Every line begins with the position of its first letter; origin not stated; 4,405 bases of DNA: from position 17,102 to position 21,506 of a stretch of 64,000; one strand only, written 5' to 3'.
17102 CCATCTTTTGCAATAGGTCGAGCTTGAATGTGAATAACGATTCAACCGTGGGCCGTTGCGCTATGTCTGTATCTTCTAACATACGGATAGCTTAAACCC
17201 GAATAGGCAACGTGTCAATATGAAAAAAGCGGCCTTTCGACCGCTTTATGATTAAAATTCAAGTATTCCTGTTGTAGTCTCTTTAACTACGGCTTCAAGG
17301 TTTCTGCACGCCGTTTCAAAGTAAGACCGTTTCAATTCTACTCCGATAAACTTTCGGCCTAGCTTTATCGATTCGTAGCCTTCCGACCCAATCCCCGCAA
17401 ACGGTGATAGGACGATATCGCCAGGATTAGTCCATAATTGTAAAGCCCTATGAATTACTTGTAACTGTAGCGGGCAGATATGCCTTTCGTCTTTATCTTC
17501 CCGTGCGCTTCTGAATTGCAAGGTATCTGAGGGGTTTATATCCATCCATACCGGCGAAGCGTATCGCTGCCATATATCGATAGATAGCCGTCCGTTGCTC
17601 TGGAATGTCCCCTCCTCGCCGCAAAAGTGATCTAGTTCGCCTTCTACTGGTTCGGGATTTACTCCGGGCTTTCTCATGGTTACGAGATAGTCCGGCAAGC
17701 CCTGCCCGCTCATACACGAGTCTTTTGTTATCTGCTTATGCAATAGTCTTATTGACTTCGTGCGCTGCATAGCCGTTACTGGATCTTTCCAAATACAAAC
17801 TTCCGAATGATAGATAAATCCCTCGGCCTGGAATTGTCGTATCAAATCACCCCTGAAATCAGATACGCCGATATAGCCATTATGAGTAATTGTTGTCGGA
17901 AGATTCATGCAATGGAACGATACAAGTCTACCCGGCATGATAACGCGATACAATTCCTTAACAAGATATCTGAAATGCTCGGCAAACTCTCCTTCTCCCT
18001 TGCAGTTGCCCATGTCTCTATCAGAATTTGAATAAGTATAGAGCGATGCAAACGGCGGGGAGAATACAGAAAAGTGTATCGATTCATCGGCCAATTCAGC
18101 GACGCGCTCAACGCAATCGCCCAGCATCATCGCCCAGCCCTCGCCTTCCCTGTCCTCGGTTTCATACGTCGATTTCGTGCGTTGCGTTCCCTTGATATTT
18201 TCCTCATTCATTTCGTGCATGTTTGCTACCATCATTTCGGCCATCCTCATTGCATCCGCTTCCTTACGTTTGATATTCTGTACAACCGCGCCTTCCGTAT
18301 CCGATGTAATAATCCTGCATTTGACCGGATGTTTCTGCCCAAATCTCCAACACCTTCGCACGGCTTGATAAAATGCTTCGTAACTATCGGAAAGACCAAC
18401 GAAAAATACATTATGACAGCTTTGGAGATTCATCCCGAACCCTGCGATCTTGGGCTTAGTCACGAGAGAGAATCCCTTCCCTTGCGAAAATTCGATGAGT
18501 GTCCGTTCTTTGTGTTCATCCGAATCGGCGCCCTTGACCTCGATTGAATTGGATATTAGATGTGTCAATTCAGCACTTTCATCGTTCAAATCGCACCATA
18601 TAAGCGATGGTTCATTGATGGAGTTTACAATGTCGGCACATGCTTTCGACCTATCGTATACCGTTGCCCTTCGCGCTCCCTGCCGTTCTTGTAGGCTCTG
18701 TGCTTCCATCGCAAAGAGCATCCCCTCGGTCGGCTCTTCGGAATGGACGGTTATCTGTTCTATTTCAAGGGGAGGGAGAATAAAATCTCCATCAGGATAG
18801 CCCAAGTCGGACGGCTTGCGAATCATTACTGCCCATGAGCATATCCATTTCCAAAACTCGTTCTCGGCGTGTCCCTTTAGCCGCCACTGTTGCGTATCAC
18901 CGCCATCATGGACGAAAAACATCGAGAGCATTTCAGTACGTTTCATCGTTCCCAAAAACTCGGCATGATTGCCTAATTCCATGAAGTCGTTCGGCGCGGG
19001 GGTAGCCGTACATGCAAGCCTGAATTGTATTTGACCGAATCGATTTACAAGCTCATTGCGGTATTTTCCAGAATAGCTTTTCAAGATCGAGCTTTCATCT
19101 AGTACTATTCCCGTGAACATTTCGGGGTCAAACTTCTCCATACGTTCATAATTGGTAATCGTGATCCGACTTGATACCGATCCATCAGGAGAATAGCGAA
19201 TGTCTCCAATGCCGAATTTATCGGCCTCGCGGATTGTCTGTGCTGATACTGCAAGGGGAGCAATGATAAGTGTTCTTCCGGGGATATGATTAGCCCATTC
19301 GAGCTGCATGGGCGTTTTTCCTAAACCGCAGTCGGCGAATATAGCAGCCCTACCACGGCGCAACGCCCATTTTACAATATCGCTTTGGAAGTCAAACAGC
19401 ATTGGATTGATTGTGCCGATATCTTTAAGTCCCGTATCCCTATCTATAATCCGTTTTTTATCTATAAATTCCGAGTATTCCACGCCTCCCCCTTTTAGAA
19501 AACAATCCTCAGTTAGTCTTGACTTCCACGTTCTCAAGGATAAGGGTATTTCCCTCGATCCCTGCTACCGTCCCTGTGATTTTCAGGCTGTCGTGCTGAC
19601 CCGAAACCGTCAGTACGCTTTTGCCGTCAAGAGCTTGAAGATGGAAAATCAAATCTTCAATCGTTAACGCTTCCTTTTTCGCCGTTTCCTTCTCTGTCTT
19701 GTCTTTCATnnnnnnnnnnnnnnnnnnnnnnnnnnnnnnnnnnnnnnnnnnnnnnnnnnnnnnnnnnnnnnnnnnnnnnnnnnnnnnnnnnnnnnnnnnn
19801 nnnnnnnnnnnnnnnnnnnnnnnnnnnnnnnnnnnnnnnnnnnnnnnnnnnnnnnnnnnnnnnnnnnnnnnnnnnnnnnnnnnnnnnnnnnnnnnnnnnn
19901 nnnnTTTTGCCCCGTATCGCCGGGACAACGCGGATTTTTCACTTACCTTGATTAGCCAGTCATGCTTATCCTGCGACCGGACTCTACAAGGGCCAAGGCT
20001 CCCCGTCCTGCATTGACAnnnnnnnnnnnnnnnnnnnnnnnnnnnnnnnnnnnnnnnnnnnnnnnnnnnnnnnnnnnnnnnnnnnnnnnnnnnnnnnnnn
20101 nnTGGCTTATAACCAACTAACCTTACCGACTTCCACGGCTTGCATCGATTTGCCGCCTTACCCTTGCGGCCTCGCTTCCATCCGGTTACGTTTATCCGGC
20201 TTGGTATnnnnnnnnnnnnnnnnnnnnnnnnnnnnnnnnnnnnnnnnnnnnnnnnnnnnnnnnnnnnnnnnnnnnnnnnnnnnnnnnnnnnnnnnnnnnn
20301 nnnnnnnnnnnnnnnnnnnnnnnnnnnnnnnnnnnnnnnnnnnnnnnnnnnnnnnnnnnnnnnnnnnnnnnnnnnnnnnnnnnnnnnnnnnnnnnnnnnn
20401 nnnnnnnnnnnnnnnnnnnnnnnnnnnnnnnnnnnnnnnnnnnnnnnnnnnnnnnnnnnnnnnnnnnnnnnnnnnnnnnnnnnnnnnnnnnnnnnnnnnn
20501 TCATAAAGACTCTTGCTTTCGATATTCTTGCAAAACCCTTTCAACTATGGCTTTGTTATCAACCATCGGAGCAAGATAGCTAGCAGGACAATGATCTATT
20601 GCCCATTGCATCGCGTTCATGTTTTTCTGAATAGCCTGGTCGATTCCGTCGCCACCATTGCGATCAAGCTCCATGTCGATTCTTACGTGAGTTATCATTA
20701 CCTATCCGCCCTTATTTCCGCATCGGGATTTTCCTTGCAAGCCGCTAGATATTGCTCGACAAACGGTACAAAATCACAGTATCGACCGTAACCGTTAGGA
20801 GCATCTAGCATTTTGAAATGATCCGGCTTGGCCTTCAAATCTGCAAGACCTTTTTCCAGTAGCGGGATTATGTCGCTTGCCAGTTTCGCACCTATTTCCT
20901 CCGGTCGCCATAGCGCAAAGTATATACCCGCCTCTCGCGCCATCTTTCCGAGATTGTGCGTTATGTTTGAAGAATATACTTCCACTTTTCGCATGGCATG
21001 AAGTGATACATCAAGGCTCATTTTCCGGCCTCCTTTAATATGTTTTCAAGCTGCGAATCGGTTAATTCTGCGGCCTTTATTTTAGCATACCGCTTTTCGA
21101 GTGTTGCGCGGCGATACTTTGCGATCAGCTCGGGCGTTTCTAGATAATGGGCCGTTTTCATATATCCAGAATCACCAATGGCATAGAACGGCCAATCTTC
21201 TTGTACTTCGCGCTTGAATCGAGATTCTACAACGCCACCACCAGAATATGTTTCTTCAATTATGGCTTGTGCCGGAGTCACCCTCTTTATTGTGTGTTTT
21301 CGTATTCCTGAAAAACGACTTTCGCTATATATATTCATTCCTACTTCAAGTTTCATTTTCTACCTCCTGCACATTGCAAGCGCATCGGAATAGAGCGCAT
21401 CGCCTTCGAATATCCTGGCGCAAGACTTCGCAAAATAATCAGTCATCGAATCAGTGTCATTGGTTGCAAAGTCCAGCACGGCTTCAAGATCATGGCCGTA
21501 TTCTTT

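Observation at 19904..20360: Roughly 450-nt promoter-driven structured RNA fused to tRNA-Thr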

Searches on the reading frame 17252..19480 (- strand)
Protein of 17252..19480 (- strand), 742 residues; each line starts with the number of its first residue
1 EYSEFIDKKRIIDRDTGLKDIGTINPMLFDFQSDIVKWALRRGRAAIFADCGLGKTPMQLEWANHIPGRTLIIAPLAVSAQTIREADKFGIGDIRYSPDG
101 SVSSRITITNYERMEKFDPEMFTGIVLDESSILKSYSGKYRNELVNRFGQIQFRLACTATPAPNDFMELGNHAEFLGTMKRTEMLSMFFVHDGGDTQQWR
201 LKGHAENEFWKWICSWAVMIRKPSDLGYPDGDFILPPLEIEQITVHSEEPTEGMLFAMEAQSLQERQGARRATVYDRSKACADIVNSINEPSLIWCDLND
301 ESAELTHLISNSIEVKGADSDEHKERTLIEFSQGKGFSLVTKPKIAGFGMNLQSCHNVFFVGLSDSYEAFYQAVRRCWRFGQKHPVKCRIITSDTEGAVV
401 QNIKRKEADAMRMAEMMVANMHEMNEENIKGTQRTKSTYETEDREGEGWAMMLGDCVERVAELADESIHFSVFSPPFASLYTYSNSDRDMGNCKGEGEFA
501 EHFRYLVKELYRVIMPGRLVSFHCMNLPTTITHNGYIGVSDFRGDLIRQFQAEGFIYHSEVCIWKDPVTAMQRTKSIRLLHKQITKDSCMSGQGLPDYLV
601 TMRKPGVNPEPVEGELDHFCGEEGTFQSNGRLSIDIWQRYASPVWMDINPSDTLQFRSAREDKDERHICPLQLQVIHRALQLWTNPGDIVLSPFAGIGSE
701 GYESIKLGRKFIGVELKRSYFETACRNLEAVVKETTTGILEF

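Call 19: find_related_loci(query=window:17252-19480:-, collection=viral_contigs, flank=5000)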
Query window:17252-19480:- (742 aa) in viral_contigs; peptide patterns used: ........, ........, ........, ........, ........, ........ (x = any residue, [..] = any of these).
599 stretches matched a pattern (row limit reached: there are more); 599 encode a relative of the query (tblastn E <= 1e-3); the best 80 are kept; 80 distinct loci.
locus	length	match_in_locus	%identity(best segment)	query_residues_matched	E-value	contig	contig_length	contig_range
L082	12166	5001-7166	65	1-734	0e+0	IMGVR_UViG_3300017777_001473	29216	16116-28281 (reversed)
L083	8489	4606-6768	64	2-734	0e+0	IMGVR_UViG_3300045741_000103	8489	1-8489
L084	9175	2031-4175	64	2-728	0e+0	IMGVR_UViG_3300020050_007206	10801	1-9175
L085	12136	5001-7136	66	28-740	0e+0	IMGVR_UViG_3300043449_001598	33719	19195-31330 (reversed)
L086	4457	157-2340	63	2-729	0e+0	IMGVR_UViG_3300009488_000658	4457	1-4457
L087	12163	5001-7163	62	2-734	0e+0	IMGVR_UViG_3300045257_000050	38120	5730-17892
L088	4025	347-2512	62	1-736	0e+0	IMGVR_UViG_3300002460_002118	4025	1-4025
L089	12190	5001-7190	63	2-733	0e+0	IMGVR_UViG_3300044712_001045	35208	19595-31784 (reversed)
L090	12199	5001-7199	63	2-731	0e+0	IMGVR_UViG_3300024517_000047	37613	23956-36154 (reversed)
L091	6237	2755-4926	61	1-736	0e+0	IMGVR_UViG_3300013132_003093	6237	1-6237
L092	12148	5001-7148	63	2-731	0e+0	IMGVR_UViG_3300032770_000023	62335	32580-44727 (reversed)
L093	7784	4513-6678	61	1-734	0e+0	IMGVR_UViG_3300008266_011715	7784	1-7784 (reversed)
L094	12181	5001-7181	61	1-741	0e+0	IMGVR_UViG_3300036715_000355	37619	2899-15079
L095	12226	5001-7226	60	2-740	0e+0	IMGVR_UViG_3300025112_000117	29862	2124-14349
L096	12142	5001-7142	62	2-728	0e+0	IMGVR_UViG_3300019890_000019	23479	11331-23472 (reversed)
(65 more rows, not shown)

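Call 23: find_related_loci(query=window:17252-19480:-, collection=metagenome_contigs, flank=4000)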
Query window:17252-19480:- (742 aa) in metagenome_contigs; peptide patterns used: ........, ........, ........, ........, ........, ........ (x = any residue, [..] = any of these).
600 stretches matched a pattern (row limit reached: there are more); 591 encode a relative of the query (tblastn E <= 1e-3); the best 80 are kept; 80 distinct loci.
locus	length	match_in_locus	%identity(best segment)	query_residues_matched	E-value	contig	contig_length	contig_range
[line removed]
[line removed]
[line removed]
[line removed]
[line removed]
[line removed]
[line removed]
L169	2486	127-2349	64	2-740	0e+0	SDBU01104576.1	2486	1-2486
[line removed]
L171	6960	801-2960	63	2-734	0e+0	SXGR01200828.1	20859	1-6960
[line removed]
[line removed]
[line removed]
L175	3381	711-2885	63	1-740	0e+0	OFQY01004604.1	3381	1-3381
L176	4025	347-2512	62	1-736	0e+0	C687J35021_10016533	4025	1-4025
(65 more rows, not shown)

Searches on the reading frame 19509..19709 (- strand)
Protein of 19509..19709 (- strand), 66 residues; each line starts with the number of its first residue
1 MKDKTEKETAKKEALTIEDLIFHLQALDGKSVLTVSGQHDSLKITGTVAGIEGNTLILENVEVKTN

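Call 10: find_related_loci(query=window:19509-19709:-, collection=viral_contigs, flank=5000)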
Query window:19509-19709:- (66 aa) in viral_contigs; peptide patterns used: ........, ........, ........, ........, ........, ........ (x = any residue, [..] = any of these).
9 stretches matched a pattern, but none encodes a relative of the query by tblastn (E <= 1e-3).

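Call 27: find_homologous_proteins(query=window:19509-19709:-, max_evalue=0.01)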
Query window:19509-19709:- (66 aa): 2 proteins with E <= 0.01 among 3 candidates.
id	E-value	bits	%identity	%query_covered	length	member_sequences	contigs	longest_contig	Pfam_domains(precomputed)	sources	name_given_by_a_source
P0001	4.2e-33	129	100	100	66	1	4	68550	-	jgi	-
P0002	3.7e-12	63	64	98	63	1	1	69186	-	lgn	-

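Call 28: find_encoding_contigs(protein=P0002, flank=10000, max_places=6)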
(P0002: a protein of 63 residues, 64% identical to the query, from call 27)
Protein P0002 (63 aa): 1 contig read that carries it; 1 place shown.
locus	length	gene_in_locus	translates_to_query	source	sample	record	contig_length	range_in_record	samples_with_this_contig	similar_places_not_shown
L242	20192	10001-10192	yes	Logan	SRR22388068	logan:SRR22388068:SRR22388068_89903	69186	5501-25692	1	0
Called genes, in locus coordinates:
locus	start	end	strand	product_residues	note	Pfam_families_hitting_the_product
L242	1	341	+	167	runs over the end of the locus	PF01726:LexA_DNA_bind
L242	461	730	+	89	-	-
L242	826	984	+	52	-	-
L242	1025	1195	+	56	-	-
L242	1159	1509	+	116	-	-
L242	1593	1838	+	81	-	-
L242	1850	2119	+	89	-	-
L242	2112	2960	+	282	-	PF04404:ERF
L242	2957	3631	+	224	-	PF09588:YqaJ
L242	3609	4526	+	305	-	PF07083:DUF1351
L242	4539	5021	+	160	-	-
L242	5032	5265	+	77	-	-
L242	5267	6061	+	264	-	-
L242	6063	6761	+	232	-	-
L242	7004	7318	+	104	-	-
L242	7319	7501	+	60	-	-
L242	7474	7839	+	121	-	-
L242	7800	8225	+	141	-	PF00436:SSB, PF11325:DUF3127 (weak)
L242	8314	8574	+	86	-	-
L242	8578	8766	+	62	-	-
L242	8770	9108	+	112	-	-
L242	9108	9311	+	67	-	-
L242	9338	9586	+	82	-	-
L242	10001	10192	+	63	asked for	-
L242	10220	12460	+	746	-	PF00271:Helicase_C, PF01555:N6_N4_Mtase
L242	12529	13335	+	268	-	PF13708:DUF4942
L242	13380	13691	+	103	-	-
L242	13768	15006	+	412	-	-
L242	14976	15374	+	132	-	PF09643:YopX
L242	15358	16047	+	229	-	PF07505:DUF5131 (weak)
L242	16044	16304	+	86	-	-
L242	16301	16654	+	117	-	-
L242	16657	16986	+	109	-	-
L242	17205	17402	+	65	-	-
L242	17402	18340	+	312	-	PF14297:Lin1244_N (weak)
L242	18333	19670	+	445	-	PF00772:DnaB (faint), PF03796:DnaB_C, PF13481:AAA_25 (weak)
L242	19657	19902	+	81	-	-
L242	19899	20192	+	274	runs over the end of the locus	PF00145:DNA_methylase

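Call 29: find_encoding_contigs(protein=P0001, flank=4000, max_places=10)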
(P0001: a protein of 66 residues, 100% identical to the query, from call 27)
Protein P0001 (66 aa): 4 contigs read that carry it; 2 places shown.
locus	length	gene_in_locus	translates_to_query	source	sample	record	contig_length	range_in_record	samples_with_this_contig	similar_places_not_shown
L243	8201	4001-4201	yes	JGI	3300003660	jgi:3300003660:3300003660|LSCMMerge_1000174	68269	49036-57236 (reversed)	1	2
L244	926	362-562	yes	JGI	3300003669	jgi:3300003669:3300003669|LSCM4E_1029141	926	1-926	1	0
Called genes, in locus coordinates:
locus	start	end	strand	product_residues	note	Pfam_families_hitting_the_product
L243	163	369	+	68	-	-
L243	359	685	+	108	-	-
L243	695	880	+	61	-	-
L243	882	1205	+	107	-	-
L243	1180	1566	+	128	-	-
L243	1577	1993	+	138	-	PF00436:SSB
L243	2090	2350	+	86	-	-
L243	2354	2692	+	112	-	-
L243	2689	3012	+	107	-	-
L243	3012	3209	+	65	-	-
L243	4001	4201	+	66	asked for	-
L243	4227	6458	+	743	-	PF00271:Helicase_C (weak), PF01555:N6_N4_Mtase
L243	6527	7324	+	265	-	PF13708:DUF4942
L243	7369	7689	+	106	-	-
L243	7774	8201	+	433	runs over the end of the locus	PF05225:HTH_psq (faint)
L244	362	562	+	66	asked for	-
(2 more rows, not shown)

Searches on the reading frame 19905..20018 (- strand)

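Call 61: search_protein_families(library=phrogs, max_evalue=1, proteins=[window:19905-20018:-])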
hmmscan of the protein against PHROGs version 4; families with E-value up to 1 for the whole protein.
seq(38 aa): 1 family
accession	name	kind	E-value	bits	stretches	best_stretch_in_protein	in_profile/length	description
phrog_14640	-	unknown function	0.14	13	1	10-32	16-38/57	-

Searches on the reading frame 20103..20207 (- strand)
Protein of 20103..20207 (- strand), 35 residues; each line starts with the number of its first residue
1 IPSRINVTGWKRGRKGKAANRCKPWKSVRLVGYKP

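Call 61: search_protein_families(library=phrogs, max_evalue=1, proteins=[window:20103-20207:-])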
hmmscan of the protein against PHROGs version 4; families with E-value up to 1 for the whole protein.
seq(35 aa): 2 families
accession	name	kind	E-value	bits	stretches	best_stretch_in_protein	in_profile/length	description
phrog_8138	-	unknown function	0.05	14.6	1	12-34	6-28/53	-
phrog_9356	-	unknown function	0.14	13.2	1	20-34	33-47/50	-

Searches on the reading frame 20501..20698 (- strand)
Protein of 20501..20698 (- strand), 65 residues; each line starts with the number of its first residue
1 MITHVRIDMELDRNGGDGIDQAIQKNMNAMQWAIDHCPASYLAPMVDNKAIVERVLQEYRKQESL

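Call 44: find_homologous_proteins(query=window:20501-20698:-, max_evalue=0.01)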
Query window:20501-20698:- (65 aa): 1 proteins with E <= 0.01 among 1 candidates.
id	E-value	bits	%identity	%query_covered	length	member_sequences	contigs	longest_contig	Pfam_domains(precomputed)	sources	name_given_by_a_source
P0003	2.2e-36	139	100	100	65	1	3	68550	-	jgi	-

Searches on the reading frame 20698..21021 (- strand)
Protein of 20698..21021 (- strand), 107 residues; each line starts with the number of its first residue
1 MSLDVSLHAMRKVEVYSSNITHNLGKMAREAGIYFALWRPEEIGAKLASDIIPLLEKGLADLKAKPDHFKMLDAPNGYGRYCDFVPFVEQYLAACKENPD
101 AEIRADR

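Call 11: find_related_loci(query=window:20698-21021:-, collection=viral_contigs, flank=5000)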
Query window:20698-21021:- (107 aa) in viral_contigs; peptide patterns used: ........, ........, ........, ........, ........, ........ (x = any residue, [..] = any of these).
189 stretches matched a pattern; 187 encode a relative of the query (tblastn E <= 1e-3); the best 80 are kept; 80 distinct loci.
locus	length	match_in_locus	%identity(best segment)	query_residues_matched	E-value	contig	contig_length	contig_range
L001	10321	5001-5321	70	1-107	9e-47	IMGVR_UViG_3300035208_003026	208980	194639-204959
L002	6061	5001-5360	61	1-107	8e-43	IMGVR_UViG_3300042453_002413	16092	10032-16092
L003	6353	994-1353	61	1-107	1e-42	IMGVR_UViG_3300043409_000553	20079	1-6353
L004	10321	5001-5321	61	1-107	3e-42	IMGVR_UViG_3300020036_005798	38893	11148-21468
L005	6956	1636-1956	61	1-107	3e-42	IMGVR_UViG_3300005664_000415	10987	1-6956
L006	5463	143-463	63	1-107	1e-41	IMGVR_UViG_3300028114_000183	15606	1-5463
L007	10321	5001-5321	63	1-107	1e-41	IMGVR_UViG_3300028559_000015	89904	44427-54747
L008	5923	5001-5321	63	1-107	1e-41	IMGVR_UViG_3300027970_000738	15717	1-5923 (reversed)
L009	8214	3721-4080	58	1-107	1e-41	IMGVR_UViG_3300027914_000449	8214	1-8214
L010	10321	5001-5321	64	1-107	1e-41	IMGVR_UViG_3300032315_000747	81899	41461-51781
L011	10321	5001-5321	63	1-107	1e-41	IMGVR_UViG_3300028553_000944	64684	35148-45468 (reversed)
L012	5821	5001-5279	70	15-107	3e-41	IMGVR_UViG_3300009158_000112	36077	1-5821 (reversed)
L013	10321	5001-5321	61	1-107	2e-41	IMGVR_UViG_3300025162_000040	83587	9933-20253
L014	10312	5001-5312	64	1-104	3e-41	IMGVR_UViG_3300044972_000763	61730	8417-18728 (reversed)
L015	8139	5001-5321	64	1-107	3e-41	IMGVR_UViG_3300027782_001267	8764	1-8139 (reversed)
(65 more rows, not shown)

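Call 15: find_encoding_contigs(protein=window:20698-21021:-, flank=6000, max_places=10)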
Protein window:20698-21021:- (107 aa): 3 contigs read that carry it; 1 place shown.
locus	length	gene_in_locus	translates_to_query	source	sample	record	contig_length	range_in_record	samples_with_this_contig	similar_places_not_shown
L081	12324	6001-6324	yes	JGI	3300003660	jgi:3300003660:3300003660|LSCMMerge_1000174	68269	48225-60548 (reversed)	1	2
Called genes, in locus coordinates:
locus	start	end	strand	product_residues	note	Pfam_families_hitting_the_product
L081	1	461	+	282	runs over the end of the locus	-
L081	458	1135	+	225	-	PF09588:YqaJ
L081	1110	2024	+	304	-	PF07083:DUF1351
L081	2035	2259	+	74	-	-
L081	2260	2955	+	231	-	-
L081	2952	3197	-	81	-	-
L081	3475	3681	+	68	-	-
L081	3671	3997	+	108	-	-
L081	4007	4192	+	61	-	-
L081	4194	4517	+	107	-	-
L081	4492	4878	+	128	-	-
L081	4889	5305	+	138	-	PF00436:SSB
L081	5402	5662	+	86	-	-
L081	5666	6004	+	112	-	-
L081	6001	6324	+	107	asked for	-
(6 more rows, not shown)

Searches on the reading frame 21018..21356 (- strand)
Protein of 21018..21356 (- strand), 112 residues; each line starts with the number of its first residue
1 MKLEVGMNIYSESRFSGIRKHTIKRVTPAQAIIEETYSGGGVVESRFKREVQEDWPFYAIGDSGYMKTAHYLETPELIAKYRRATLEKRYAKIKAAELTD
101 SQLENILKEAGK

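Call 50: find_related_loci(query=window:21018-21356:-, collection=viral_contigs, flank=4000)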
Query window:21018-21356:- (112 aa) in viral_contigs; peptide patterns used: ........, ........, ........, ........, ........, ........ (x = any residue, [..] = any of these).
26 stretches matched a pattern, but none encodes a relative of the query by tblastn (E <= 1e-3).

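Call 51: find_homologous_proteins(query=window:21018-21356:-, max_evalue=0.001)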
Query window:21018-21356:- (112 aa): 2 proteins with E <= 0.001 among 5 candidates.
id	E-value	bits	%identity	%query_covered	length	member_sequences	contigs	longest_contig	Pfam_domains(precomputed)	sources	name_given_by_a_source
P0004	2.2e-66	238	100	100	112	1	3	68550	-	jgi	-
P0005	2.4e-49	184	77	100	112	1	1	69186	-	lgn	-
